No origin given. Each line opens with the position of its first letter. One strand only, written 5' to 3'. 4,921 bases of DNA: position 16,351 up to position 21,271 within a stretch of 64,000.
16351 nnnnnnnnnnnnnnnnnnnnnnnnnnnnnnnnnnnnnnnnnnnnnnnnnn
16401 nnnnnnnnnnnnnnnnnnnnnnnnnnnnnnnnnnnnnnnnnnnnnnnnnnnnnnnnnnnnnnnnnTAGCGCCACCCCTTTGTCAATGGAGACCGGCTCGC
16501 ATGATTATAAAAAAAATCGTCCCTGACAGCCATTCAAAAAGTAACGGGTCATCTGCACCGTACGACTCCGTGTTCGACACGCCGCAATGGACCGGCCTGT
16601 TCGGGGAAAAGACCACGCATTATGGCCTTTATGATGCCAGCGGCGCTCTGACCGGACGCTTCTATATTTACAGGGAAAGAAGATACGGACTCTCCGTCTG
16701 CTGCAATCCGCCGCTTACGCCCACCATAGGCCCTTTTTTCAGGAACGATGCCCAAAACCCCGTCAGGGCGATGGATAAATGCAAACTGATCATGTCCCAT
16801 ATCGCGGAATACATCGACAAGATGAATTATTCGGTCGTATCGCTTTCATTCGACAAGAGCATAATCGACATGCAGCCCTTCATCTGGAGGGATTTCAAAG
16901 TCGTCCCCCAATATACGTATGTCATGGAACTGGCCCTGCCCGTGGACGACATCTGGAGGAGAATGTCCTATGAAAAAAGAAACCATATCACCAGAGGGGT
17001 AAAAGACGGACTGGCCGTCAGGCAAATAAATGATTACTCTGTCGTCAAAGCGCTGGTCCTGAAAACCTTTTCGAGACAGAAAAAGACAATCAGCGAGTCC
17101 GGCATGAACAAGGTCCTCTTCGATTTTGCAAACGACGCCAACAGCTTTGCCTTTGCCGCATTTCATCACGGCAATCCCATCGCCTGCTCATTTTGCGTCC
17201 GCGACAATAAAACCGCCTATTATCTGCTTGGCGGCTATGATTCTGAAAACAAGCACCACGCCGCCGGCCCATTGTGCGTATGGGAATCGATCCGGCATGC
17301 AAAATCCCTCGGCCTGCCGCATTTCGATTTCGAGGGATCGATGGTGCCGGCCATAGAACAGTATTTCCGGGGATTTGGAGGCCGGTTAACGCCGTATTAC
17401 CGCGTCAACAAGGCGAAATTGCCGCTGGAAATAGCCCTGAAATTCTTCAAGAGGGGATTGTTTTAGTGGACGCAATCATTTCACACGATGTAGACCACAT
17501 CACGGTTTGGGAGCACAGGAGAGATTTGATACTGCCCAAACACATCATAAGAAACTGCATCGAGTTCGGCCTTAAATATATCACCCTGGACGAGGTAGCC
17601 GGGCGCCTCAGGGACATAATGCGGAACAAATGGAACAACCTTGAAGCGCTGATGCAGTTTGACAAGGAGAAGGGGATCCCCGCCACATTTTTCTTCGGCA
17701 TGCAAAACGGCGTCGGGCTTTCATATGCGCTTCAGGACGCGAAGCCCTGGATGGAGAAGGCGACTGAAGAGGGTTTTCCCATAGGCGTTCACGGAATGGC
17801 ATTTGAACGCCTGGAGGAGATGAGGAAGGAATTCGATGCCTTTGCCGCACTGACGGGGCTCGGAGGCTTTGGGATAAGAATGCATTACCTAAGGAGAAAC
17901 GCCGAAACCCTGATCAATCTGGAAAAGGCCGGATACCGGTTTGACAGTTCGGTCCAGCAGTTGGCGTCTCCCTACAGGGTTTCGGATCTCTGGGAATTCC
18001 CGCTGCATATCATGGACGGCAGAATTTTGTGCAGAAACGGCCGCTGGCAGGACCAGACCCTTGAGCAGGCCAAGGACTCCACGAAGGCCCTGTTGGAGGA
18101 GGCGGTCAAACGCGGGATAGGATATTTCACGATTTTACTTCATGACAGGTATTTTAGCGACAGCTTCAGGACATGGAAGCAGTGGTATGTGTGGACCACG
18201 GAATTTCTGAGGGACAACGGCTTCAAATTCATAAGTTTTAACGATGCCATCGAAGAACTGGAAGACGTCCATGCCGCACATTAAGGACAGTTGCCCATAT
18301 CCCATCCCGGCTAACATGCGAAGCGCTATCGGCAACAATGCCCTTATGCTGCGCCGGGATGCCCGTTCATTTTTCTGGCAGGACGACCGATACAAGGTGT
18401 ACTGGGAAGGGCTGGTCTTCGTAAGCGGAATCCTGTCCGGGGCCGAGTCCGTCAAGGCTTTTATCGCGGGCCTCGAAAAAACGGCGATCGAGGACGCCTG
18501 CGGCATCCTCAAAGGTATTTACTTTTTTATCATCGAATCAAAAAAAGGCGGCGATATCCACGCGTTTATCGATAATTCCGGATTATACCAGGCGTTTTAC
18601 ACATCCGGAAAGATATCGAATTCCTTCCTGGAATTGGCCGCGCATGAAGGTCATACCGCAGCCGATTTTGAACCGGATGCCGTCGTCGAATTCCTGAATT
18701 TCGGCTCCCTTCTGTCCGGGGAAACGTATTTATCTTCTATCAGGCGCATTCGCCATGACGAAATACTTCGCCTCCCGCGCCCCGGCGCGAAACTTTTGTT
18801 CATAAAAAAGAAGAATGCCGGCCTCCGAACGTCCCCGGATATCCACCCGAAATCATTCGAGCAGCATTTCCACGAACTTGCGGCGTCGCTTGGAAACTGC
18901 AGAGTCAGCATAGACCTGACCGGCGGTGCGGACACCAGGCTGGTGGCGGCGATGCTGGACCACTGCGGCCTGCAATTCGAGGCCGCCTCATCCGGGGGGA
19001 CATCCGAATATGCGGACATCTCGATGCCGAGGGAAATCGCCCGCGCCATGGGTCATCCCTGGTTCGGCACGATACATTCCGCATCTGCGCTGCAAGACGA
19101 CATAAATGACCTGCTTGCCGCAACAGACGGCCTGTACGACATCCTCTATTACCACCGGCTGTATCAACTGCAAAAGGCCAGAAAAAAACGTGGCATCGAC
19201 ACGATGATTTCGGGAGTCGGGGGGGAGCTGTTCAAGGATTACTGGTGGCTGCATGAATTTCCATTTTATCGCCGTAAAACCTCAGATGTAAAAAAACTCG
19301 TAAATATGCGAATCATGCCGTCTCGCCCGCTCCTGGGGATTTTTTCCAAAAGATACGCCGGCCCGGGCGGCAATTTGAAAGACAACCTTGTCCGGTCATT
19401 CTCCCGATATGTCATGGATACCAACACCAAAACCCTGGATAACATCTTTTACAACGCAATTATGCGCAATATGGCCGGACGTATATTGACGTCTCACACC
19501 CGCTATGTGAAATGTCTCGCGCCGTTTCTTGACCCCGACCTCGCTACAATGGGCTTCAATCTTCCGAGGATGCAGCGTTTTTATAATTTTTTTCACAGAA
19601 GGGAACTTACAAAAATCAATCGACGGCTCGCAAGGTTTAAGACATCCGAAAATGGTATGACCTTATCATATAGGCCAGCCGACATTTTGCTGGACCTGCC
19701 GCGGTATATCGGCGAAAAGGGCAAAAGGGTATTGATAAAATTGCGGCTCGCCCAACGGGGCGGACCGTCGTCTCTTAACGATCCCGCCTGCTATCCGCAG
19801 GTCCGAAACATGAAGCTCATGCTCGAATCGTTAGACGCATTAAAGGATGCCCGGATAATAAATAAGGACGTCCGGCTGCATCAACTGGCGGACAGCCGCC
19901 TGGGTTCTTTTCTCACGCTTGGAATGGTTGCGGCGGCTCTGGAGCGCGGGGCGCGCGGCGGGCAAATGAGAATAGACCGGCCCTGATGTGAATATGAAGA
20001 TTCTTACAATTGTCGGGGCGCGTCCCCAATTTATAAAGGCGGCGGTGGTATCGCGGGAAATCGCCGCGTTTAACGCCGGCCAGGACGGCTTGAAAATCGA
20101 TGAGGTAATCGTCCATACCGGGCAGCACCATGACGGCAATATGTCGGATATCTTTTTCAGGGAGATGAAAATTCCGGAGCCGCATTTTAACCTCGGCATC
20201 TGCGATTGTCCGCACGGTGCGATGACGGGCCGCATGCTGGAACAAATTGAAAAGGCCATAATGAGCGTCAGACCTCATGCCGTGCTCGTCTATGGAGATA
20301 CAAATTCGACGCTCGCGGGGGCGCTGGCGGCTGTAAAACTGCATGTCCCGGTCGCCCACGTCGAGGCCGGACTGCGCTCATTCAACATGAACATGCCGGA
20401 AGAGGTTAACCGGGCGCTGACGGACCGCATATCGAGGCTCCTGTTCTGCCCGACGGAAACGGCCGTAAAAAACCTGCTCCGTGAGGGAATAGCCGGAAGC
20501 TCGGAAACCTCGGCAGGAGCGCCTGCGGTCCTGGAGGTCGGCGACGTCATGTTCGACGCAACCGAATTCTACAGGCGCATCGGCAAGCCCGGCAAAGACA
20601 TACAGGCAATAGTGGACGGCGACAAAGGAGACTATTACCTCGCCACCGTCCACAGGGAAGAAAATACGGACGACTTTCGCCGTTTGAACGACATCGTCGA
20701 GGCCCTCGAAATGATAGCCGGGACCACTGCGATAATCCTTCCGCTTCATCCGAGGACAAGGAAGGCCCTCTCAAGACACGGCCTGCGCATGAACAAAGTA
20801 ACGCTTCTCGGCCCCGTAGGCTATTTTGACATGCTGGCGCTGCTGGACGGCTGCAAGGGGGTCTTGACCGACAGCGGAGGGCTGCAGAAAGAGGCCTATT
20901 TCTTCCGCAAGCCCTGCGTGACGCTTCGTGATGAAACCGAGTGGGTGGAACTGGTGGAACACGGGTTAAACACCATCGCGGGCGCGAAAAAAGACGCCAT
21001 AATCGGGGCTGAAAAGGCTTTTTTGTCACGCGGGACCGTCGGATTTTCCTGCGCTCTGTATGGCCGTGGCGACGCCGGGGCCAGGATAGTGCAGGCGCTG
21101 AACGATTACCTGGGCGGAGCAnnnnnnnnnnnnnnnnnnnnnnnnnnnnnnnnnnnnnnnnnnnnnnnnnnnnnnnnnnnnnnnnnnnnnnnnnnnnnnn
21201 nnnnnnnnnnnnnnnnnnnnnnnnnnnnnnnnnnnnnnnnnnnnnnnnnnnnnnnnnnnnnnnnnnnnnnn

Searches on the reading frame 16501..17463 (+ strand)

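Call 8: search_protein_families(library=pfam, proteins=[window:16501-17463:+], max_evalue=0.001)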
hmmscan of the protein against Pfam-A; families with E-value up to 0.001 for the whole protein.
window:16501-17463:+ (321 aa): 2 families
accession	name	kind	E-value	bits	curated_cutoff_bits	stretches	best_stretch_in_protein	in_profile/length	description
PF13480.13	Acetyltransf_6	-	1.4e-12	48.4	22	1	218-278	75-135/143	Acetyltransferase (GNAT) domain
PF02388.22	FemAB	-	1.5e-06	27.8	24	0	225-279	306-360/406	FemAB family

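Call 35: search_protein_families(library=ncbifam, proteins=[window:16501-17463:+], max_evalue=0.00001)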
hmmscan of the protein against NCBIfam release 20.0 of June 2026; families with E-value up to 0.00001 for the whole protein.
window:16501-17463:+ (321 aa): 0 families

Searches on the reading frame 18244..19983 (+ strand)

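Call 8: search_protein_families(library=pfam, proteins=[window:18244-19983:+], max_evalue=0.001)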
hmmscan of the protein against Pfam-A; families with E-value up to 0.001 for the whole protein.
window:18244-19983:+ (580 aa): 1 family
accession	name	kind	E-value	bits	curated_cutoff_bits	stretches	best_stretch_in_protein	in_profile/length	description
PF00733.27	Asn_synthase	-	2.3e-09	37.8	21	1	220-448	19-261/354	Asparagine synthase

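Call 35: search_protein_families(library=ncbifam, proteins=[window:18244-19983:+], max_evalue=0.00001)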
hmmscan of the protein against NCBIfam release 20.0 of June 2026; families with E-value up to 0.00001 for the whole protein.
window:18244-19983:+ (580 aa): 1 family
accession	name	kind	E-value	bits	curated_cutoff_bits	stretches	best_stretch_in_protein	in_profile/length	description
TIGR01536.1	asn_synth_AEB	equivalog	2.1e-11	43.6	267.1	1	75-444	107-486/517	asparagine synthase (glutamine-hydrolyzing)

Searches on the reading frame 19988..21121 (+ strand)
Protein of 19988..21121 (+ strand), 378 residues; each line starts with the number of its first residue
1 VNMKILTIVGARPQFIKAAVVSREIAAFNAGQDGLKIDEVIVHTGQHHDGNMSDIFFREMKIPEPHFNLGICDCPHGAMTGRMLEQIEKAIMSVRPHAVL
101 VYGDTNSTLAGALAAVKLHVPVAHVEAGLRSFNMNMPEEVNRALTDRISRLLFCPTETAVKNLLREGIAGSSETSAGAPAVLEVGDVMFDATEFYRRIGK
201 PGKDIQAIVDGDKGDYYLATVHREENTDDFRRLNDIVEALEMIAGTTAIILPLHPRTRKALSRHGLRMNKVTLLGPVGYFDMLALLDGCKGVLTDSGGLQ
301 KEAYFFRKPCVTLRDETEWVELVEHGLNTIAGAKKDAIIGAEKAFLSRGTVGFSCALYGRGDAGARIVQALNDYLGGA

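Call 8: search_protein_families(library=pfam, proteins=[window:19988-21121:+], max_evalue=0.001)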
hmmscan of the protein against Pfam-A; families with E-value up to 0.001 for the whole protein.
window:19988-21121:+ (378 aa): 1 family
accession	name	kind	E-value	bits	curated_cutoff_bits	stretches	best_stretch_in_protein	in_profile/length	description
PF02350.25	Epimerase_2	-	3e-99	332.6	30.6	1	36-371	8-346/347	UDP-N-acetylglucosamine 2-epimerase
